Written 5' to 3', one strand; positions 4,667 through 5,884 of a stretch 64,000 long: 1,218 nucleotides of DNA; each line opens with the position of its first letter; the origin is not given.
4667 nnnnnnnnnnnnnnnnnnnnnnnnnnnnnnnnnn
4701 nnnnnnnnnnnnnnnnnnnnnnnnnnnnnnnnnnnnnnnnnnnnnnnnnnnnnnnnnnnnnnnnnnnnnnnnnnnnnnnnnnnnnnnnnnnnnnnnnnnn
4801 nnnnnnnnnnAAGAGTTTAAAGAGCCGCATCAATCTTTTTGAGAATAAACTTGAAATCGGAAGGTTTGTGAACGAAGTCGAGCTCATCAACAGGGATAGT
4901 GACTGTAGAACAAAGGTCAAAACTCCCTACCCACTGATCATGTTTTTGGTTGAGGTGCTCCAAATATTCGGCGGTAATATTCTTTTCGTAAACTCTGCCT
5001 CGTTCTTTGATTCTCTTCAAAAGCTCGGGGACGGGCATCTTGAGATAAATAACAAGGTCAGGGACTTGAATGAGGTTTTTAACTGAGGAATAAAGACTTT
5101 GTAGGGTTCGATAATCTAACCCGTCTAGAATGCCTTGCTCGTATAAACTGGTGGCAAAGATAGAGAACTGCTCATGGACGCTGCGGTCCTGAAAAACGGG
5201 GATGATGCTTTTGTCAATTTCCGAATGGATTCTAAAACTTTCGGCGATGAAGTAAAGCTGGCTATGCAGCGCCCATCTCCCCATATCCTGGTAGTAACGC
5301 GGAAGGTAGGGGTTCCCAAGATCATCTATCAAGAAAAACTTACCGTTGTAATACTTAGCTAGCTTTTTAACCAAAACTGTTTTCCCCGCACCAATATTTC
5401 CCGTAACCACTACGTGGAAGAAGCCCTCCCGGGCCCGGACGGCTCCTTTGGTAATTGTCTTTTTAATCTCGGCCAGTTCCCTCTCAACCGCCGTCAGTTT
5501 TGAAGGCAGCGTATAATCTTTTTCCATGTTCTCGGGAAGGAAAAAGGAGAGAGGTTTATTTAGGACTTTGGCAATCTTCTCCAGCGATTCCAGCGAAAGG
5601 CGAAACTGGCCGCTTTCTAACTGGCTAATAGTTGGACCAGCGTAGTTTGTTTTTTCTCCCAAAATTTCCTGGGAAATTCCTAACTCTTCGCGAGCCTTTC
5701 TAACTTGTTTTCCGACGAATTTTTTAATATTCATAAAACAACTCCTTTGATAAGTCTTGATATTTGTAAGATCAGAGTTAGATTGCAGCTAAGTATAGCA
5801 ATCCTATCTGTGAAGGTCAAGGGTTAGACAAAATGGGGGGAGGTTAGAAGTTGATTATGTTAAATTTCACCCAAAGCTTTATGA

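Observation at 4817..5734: Fusion of an XRE-family HTH to a deoxynucleoside kinase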

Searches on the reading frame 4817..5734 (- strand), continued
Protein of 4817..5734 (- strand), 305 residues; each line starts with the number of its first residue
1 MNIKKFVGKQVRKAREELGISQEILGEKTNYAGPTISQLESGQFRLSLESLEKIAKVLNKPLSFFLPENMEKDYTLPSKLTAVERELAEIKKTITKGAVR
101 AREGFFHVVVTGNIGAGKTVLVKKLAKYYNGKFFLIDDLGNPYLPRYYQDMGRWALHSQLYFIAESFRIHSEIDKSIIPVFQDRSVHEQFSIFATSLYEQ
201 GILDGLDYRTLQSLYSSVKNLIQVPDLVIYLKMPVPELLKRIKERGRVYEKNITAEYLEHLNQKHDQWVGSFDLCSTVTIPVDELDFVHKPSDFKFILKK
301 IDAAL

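Call 82: search_protein_families(library=pfam, proteins=[L024:2738-3373:+, L022:3057-3215:+, P0135, P0136, P0137, P0138, P0139, P0121], max_evalue=0.01)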
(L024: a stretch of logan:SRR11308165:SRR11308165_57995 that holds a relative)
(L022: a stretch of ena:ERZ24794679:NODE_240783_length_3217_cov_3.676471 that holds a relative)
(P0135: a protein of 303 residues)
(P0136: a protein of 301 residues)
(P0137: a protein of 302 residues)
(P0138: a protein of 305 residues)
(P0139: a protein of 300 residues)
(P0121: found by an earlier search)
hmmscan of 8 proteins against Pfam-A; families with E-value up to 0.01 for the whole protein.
L024:2738-3373:+ (212 aa): 1 family
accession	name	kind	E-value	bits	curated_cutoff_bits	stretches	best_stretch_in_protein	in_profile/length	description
PF22769.1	DCD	-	8.3e-09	36.2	27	1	13-131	3-119/153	dCTP deaminase-like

L022:3057-3215:+ (53 aa): 2 families
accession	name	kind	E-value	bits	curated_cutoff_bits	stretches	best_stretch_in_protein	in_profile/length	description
PF13353.11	Fer4_12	-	4.3e-05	24.3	22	1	18-39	6-27/137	4Fe-4S single cluster domain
PF04055.27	Radical_SAM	-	0.00025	21.7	29.5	1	21-39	1-19/166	Radical SAM superfamily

P0135 (303 aa): 5 families
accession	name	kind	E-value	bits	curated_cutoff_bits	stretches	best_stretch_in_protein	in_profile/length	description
PF01712.25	dNK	-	9.8e-35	120.6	27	1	107-299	1-198/203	Deoxynucleoside kinase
PF01381.28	HTH_3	-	8.2e-11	42.2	23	1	10-63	1-54/55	Helix-turn-helix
PF13560.12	HTH_31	-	5.7e-06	27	27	1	7-57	3-54/64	Helix-turn-helix domain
PF13443.12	HTH_26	-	0.0017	19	22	1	11-58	3-51/63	Cro/C1-type HTH DNA-binding domain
PF13744.12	HTH_37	-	0.0025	18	27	1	9-57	22-71/80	Helix-turn-helix domain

P0136 (301 aa): 7 families
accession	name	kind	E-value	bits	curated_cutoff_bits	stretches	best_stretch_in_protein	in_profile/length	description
PF01712.25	dNK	-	6.5e-30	104.9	27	1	108-299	1-200/203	Deoxynucleoside kinase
PF01381.28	HTH_3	-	1e-14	54.7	23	1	11-65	1-55/55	Helix-turn-helix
PF13560.12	HTH_31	-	1.6e-09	38.4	27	1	6-59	1-55/64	Helix-turn-helix domain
PF12844.13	HTH_19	-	1.4e-07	31.8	30.2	1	8-69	1-62/64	Helix-turn-helix domain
PF13744.12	HTH_37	-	7.3e-05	22.9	27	1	2-58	14-68/80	Helix-turn-helix domain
PF13443.12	HTH_26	-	0.00072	20.2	22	1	11-59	2-51/63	Cro/C1-type HTH DNA-binding domain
PF06522.17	B12D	-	0.0013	18.5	21.5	1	217-249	24-54/54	NADH-ubiquinone reductase complex 1 MLRQ subunit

P0137 (302 aa): 8 families
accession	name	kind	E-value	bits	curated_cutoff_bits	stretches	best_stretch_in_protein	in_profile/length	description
PF01712.25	dNK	-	1.2e-35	123.6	27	1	108-283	2-182/203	Deoxynucleoside kinase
PF01381.28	HTH_3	-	5.9e-10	39.5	23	1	11-65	1-55/55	Helix-turn-helix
PF13443.12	HTH_26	-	1.5e-07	31.9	22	1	10-62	1-54/63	Cro/C1-type HTH DNA-binding domain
PF13560.12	HTH_31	-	2e-06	28.4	27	1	10-62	5-58/64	Helix-turn-helix domain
PF12844.13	HTH_19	-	6.3e-05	23.3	30.2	1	8-66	1-59/64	Helix-turn-helix domain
PF13191.12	AAA_16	-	0.00092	20.2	32.6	1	90-146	9-73/167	AAA ATPase domain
PF02223.23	Thymidylate_kin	-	0.0013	18.9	27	0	213-271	107-165/185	Thymidylate kinase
PF13744.12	HTH_37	-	0.0063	16.7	27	0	2-45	14-57/80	Helix-turn-helix domain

P0138 (305 aa): 9 families
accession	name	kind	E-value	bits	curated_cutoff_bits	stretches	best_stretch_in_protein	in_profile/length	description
PF01712.25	dNK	-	1.5e-31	110.2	27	1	107-301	2-201/203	Deoxynucleoside kinase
PF01381.28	HTH_3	-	1.3e-11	44.7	23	1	13-65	3-55/55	Helix-turn-helix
PF12844.13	HTH_19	-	1.2e-08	35.2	30.2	1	9-66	2-59/64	Helix-turn-helix domain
PF13560.12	HTH_31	-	7.8e-06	26.6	27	1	8-60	3-56/64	Helix-turn-helix domain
PF13443.12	HTH_26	-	9.2e-06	26.3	22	1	13-62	4-54/63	Cro/C1-type HTH DNA-binding domain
PF13744.12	HTH_37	-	0.00011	22.3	27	1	7-51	19-64/80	Helix-turn-helix domain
PF02223.23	Thymidylate_kin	-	0.00084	19.5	27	1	212-274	107-168/185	Thymidylate kinase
PF13401.12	AAA_22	-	0.0028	18.4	27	0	106-243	8-103/130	AAA domain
PF13191.12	AAA_16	-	0.003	18.5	32.6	1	87-158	8-82/167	AAA ATPase domain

P0139 (300 aa): 7 families
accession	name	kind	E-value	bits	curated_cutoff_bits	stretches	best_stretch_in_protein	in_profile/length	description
PF01712.25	dNK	-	6.6e-31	108.1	27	1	107-291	2-191/203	Deoxynucleoside kinase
PF01381.28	HTH_3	-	2.1e-13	50.5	23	1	13-64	3-54/55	Helix-turn-helix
PF13560.12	HTH_31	-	3.3e-10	40.6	27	1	7-63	2-59/64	Helix-turn-helix domain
PF12844.13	HTH_19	-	1.8e-09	37.8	30.2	1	11-68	4-61/64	Helix-turn-helix domain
PF13443.12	HTH_26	-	1.1e-08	35.6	22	1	11-63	2-55/63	Cro/C1-type HTH DNA-binding domain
PF13744.12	HTH_37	-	0.0016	18.6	27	1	2-45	14-57/80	Helix-turn-helix domain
PF13412.12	HTH_24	-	0.007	16.3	21.9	0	14-37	12-35/48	Winged helix-turn-helix DNA-binding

P0121 (306 aa): 12 families
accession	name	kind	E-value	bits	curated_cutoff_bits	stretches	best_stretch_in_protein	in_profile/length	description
PF01712.25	dNK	-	1.1e-45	156.3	27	1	109-304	1-200/203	Deoxynucleoside kinase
PF01381.28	HTH_3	-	2e-14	53.8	23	1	14-64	1-51/55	Helix-turn-helix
PF13560.12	HTH_31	-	6.4e-09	36.4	27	1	9-62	1-55/64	Helix-turn-helix domain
PF13238.12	AAA_18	-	4.5e-07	30.8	29.4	1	110-249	2-114/128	AAA domain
PF12844.13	HTH_19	-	6.2e-07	29.7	30.2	1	11-62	1-52/64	Helix-turn-helix domain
PF13443.12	HTH_26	-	4.8e-06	27.2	22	1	13-62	1-51/63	Cro/C1-type HTH DNA-binding domain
PF02223.23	Thymidylate_kin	-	0.00052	20.2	27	1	116-273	6-163/185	Thymidylate kinase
PF13744.12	HTH_37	-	0.00083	19.6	27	1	10-63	19-73/80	Helix-turn-helix domain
PF13191.12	AAA_16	-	0.0016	19.4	32.6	1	103-141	21-61/167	AAA ATPase domain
PF13412.12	HTH_24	-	0.0028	17.7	21.9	1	15-41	10-36/48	Winged helix-turn-helix DNA-binding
PF20432.4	Xre-like-HTH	-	0.0065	17.2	25.8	0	23-58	24-59/63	Antitoxin Xre-like helix-turn-helix domain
PF24883.2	NPHP3_N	-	0.0072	17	24.8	0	104-186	20-94/164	Nephrocystin 3, N-terminal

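Call 91: search_dna_similar(query=window:4817-5734:-, collection=phages, mode=protein, max_rows=8)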
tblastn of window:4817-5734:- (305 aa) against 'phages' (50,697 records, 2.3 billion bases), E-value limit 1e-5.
Records with a match: 126; places in all: 128; records where one place covers at least 80% of the query: 0.
Best place of each record, by identity: <60% 126.
By first word of the organism name: Enterococcus 61; Lactobacillus 30; Listeria 13; Bacillus 10; Acinetobacter 2; Lactococcus 2; Bacteriophage 1; Staphylococcus 1; Exiguobacterium 1; Acaryochloris 1; and 4 more.
By host as written in the record: - 16; Lactobacillus plantarum 14; Listeria monocytogenes 12; Enterococcus faecalis 10; Enterococcus faecium 9; Enterococcus sp. 6; Lactobacillus brevis 5; Enterococcus faecalis ATCC 700802 / V583 4; and 31 more.
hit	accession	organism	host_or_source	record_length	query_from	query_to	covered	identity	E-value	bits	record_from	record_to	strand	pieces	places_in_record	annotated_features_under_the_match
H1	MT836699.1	Bacteriophage sp.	human fecal samples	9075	108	305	65%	37.9%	8e-39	150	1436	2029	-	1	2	record has no annotation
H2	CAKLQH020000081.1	Acinetobacter phage MD-2021a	not known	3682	106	291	61%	37.6%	5e-36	142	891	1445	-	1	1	dck: Deoxyadenosine/deoxycytidine kinase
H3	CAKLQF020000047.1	Acinetobacter phage MD-2021a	not known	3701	106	291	61%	37.6%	5e-36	142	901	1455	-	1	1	dck: Deoxyadenosine/deoxycytidine kinase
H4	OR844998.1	Staphylococcus phage SA 1306 Kay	Staphylococcus aureus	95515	108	301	64%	33.7%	4e-30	125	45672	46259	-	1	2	record has no annotation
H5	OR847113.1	Listeria phage LM 4-11-1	Listeria monocytogenes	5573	96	305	69%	30.0%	2e-18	92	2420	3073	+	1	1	record has no annotation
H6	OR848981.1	Listeria phage LM 4-14-1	Listeria monocytogenes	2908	96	305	69%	30.0%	1e-18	91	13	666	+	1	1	record has no annotation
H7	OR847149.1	Listeria phage LM 4-11-1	Listeria monocytogenes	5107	96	301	68%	30.6%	1e-18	92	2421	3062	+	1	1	record has no annotation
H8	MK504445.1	Lactobacillus phage ATCCB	Lactobacillus brevis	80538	105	301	65%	31.3%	2e-18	92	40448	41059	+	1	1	deoxynucleoside kinase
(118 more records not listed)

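Call 97: fold_search(model_id=the predicted structure, library=viral)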
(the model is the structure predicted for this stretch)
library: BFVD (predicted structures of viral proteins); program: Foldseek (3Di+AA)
matches with E <= 10: 1633; with E <= 0.001: 123
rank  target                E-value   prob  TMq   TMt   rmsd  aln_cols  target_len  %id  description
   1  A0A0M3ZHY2            3.9e-12  1.00  0.61  0.84   2.0       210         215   23  Deoxycytidine kinase [Turkeypox virus]
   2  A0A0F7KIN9            3.9e-12  1.00  0.58  0.65  11.2       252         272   23  Putative deoxynucleoside kinase protein [Kallithea virus]
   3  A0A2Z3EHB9            6.3e-12  1.00  0.60  0.65   1.6       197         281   23  (no name in the UniProt tables at hand)
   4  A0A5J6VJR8            8.2e-12  1.00  0.55  0.77   3.7       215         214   24  Deoxynucleoside kinase [Megaviridae environmental sample]
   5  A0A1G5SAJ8            1.3e-11  1.00  0.59  0.64   2.0       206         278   27  (no name in the UniProt tables at hand)
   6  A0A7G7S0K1            3.4e-11  1.00  0.57  0.87   2.6       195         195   22  (no name in the UniProt tables at hand)
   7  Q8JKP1                2.1e-10  1.00  0.57  0.63   9.1       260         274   17  Deoxynucleotide kinase [Heliothis zea nudivirus 1]
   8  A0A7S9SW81            6.1e-10  1.00  0.54  0.77   2.6       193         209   25  Deoxyadenosine kinase/ deoxyguanosine kinase [Enterococcus phage EFGrNG]
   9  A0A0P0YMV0            8.8e-10  1.00  0.52  0.71   3.3       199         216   23  (no name in the UniProt tables at hand)
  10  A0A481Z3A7            1.0e-09  1.00  0.55  0.70   3.0       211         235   22  Deoxynucleoside kinase [Pithovirus LCPAC001]
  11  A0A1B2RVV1            1.3e-09  1.00  0.53  0.79   3.3       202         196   23  Deoxynucleoside kinases [Lymphocystis disease virus 3]
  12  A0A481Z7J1            1.5e-09  1.00  0.56  0.58  12.2       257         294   22  Deoxynucleoside kinase [Pithovirus LCPAC202]
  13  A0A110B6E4            3.5e-09  1.00  0.56  0.83   2.5       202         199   20  (no name in the UniProt tables at hand)
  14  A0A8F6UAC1            4.1e-09  1.00  0.52  0.85   2.2       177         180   25  Putative deoxynucleoside kinase (Fragment) [Rhinella marina erythrocytic-like virus]
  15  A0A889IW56            1.1e-08  1.00  0.42  0.22  10.3       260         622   17  Thymidine kinase [Otarine gammaherpesvirus 4]
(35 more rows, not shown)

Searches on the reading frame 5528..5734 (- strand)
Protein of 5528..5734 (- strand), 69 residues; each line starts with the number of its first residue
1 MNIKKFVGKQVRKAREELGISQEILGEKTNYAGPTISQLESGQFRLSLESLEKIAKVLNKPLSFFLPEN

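Call 17: find_related_loci(query=A2, collection=genome_contigs, flank=6000)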
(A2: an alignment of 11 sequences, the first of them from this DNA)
Query A2 (69 aa) in genome_contigs; peptide patterns used: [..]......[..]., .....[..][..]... (x = any residue, [..] = any of these).
93 stretches matched a pattern; 18 encode a relative of the query (tblastn E <= 1e-3); 18 distinct loci.
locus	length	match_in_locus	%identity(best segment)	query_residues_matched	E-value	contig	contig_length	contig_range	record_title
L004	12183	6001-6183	48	7-68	8e-13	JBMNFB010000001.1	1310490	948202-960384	MAG: Bacillota bacterium isolate SBF912LR0HQ0123 contig_14898, whole genome shotgun sequence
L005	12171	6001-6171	40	2-58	6e-10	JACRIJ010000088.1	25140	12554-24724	MAG: Planctomycetota bacterium isolate NC_groundwater_1800_Pr3_B-0.1um_47_15 SR-2_scaffold_141_2842770, whole genome sho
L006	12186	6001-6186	37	7-68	6e-9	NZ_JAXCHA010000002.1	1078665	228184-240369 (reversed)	Microbacterium sp. BG28 NODE_2, whole genome shotgun sequence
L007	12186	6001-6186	35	7-68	8e-9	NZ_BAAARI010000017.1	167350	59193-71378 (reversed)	Microbacterium binotii strain JCM 16365 sequence17, whole genome shotgun sequence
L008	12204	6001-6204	32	1-68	5e-8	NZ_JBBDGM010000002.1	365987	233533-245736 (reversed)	Microbacterium bandirmense strain Mu-80 Seq2, whole genome shotgun sequence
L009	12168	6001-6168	39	11-66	8e-8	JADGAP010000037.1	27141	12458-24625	MAG: Magnetococcales bacterium isolate nNGHbin13 nNGH_bin13_NODE_37_length_27141_cov_12.653290, whole genome shotgun seq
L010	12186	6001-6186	32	7-68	1e-7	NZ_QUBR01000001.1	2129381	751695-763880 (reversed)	Aeromicrobium endophyticum strain M2KJ-4 Scaffold1, whole genome shotgun sequence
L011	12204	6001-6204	31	1-68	1e-7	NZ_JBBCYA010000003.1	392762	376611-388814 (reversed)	Microbacterium sp. USHLN186 contig00003, whole genome shotgun sequence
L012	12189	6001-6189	33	1-63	2e-7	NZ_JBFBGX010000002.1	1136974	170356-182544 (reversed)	Microbacterium sp. NPDC089321 NPDC089321_175_D9.ctg-0002, whole genome shotgun sequence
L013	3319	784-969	37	6-66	3e-7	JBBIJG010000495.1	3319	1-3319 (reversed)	MAG: Caldilineae bacterium isolate BR1F70218_bin_157 NODE_8359_length_3319_cov_5.664828, whole genome shotgun sequence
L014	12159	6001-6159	34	7-59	4e-7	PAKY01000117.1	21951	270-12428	MAG: Phycisphaerae bacterium isolate SAT56 MHASMcontig_1594279, whole genome shotgun sequence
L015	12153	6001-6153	45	10-59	4e-7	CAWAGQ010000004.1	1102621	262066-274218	MAG: uncultured Gemmatimonadaceae bacterium isolate MFD04944.bin.2.100 genome assembly, contig: contig_34692, whole geno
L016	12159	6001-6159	34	7-59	4e-7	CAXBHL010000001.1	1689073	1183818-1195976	MAG TPA_asm: uncultured Phycisphaerales bacterium isolate ERR2762155_binner12_Refined_22 genome assembly, contig: ERZ342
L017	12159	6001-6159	40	7-59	7e-7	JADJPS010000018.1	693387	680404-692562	MAG: Devosia sp. isolate Fred_18-Q3-R57-64_BATAC.601 tig01546725-10-6964050, whole genome shotgun sequence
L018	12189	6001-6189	32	1-63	8e-7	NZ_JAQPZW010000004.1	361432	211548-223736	Microbacterium esteraromaticum strain USCH5 H5_000000000004, whole genome shotgun sequence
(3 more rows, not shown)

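Call 60: find_related_loci(query=A2, collection=metagenome_contigs, flank=5000)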
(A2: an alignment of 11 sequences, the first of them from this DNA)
Query A2 (69 aa) in metagenome_contigs; peptide patterns used: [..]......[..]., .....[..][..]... (x = any residue, [..] = any of these).
147 stretches matched a pattern; 31 encode a relative of the query (tblastn E <= 1e-3); 31 distinct loci.
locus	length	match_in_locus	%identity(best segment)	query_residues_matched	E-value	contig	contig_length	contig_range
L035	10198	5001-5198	65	3-68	1e-25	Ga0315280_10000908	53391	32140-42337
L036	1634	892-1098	59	1-68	1e-24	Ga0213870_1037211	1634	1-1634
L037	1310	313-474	63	15-68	2e-19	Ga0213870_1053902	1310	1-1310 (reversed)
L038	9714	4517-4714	44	3-68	1e-13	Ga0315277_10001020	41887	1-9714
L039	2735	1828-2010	48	7-68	6e-13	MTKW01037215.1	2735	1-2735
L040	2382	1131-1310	43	7-67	5e-11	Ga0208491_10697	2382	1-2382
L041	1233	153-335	40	7-68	1e-9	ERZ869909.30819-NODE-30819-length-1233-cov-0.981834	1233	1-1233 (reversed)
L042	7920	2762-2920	42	7-59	4e-9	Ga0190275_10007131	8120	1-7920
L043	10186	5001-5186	37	7-68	5e-9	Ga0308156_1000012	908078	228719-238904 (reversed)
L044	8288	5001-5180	39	7-67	7e-9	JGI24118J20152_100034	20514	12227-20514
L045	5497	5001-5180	39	7-67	8e-9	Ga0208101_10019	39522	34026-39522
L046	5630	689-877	41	8-67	1e-8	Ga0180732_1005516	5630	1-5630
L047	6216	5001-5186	37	7-68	1e-8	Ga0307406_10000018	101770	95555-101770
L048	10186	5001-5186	37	7-68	1e-8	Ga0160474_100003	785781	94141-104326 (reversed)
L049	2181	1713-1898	37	7-68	2e-8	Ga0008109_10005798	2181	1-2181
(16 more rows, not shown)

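Call 92: find_related_loci(query=A2, collection=viral_contigs, flank=3000)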
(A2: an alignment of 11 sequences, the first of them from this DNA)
Query A2 (69 aa) in viral_contigs; peptide patterns used: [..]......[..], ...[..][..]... (x = any residue, [..] = any of these).
97 stretches matched a pattern; 1 encode a relative of the query (tblastn E <= 1e-3); 1 distinct loci.
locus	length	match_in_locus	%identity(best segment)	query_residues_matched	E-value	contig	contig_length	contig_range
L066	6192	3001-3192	34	5-68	7e-8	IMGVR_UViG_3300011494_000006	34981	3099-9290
